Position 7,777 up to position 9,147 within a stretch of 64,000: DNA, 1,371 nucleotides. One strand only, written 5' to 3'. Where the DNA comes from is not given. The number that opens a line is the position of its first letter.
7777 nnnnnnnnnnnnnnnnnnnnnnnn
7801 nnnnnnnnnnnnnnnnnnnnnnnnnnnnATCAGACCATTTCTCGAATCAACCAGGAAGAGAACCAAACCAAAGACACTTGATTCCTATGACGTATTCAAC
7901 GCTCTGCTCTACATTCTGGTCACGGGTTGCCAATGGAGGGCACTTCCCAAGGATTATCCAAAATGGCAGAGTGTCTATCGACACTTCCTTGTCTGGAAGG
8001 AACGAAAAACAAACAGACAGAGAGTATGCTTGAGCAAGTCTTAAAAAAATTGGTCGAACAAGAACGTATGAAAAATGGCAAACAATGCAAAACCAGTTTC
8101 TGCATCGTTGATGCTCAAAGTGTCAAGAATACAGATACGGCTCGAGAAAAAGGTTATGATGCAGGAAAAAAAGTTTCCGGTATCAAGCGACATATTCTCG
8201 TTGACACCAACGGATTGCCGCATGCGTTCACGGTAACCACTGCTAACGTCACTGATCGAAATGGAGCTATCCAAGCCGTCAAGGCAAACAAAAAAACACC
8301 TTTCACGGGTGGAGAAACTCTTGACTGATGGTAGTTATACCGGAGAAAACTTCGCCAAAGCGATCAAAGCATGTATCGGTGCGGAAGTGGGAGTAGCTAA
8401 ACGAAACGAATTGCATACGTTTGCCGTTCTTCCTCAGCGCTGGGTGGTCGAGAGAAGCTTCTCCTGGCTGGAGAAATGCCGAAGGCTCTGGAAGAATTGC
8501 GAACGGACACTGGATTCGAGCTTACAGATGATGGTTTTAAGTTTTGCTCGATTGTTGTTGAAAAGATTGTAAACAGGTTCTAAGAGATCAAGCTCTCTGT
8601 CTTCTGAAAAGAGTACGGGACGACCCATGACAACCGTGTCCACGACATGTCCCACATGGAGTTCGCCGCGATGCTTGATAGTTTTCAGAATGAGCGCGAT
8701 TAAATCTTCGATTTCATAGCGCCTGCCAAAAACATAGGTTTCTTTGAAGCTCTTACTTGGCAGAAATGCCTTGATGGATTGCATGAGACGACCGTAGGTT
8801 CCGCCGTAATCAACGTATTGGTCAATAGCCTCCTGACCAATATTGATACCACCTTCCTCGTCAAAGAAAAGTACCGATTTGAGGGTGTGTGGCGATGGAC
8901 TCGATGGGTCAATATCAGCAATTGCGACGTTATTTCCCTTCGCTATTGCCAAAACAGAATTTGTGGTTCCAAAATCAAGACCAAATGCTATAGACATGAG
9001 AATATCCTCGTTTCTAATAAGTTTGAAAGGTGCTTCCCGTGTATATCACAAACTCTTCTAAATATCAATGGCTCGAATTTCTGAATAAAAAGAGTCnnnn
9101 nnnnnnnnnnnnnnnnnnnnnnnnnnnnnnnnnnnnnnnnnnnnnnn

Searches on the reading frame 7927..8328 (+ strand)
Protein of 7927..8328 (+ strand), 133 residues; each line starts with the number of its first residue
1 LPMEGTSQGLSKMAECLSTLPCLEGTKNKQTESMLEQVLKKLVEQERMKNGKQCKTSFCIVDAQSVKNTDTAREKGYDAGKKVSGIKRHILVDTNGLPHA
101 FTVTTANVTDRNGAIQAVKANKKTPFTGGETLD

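Call 43: search_protein_families(library=pfam, proteins=[window:7927-8328:+], max_evalue=0.001)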
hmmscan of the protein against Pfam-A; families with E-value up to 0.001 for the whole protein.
window:7927-8328:+ (133 aa): 1 family
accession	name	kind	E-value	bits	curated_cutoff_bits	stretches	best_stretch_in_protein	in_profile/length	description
PF01609.27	DDE_Tnp_1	-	5.9e-15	56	23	1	55-122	3-73/200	Transposase DDE domain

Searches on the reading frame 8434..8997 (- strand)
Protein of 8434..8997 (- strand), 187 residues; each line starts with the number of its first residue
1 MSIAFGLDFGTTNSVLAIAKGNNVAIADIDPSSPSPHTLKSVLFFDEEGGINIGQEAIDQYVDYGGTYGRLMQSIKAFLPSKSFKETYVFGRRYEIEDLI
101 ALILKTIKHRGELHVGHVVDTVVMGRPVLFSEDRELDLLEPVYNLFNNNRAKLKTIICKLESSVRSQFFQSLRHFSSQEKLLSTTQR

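Call 43: search_protein_families(library=pfam, proteins=[window:8434-8997:-], max_evalue=0.001)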
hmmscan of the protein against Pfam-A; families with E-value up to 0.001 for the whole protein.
window:8434-8997:- (187 aa): 1 family
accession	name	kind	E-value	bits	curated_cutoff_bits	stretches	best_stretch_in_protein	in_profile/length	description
PF00012.26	HSP70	-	4.3e-07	29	20.6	1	5-132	2-146/599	Hsp70 protein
